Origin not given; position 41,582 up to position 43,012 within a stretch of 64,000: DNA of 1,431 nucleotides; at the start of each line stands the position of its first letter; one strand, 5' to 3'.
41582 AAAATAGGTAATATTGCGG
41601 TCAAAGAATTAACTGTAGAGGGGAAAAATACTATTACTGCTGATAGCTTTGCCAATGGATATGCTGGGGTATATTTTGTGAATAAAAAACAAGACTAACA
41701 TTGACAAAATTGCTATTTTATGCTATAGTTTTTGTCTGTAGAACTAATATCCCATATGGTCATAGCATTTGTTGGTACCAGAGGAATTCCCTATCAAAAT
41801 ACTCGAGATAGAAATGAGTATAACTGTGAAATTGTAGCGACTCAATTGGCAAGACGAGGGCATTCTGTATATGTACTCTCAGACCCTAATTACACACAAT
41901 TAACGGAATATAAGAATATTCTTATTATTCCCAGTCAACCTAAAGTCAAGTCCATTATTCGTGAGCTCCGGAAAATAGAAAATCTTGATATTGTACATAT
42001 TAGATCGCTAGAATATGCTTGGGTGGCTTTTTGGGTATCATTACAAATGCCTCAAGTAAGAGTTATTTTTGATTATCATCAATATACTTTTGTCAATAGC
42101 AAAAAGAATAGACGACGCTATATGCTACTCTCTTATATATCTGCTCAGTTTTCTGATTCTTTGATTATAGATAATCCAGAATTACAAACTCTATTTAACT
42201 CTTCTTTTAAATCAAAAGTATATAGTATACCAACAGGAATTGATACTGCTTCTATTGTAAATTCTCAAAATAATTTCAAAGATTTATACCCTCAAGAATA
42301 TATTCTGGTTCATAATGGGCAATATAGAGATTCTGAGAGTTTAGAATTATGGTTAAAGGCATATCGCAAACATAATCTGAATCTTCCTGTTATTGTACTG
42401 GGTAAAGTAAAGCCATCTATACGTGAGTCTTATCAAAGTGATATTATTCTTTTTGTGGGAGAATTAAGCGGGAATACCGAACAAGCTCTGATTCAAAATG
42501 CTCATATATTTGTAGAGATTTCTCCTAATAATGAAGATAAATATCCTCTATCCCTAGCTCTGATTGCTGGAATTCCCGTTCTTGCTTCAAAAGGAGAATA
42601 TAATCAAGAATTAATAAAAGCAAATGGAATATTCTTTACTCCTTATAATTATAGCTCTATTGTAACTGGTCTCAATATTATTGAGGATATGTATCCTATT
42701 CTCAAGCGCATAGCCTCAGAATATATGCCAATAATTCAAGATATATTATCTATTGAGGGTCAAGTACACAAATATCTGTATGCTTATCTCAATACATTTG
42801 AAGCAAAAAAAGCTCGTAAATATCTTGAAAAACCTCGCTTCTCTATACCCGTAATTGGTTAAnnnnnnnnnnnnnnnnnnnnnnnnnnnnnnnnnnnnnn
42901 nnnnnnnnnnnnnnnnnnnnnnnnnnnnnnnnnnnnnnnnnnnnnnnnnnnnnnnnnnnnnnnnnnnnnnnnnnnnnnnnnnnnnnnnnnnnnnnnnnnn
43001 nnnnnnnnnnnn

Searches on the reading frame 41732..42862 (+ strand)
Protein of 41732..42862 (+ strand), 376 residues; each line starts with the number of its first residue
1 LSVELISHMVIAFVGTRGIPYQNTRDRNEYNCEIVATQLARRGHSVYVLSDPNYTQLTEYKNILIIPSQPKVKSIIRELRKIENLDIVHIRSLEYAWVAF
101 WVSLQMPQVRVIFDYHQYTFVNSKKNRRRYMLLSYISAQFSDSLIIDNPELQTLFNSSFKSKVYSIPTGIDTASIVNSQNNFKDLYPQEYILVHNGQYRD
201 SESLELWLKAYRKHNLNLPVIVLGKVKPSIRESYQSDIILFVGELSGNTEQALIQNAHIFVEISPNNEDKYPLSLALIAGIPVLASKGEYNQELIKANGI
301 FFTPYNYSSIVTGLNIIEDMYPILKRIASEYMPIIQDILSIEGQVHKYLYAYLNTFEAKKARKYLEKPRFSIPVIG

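Call 3: search_protein_families(library=pfam, proteins=[window:41732-42862:+], max_evalue=1)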
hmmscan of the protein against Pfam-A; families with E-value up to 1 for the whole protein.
window:41732-42862:+ (376 aa): 4 families
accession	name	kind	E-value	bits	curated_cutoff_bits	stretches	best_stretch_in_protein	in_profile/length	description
PF13439.12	Glyco_transf_4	-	1.7e-09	38.4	28.5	1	35-173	11-169/170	Glycosyltransferase Family 4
PF00534.26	Glycos_transf_1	-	2.6e-05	24.3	26.4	1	185-325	11-163/172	Glycosyl transferases group 1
PF13579.12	Glyco_trans_4_4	-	0.00047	21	29.7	1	36-132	11-120/158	Glycosyl transferase 4-like domain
PF13692.12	Glyco_trans_1_4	-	0.0081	16.9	27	1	207-310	20-132/142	Glycosyl transferases group 1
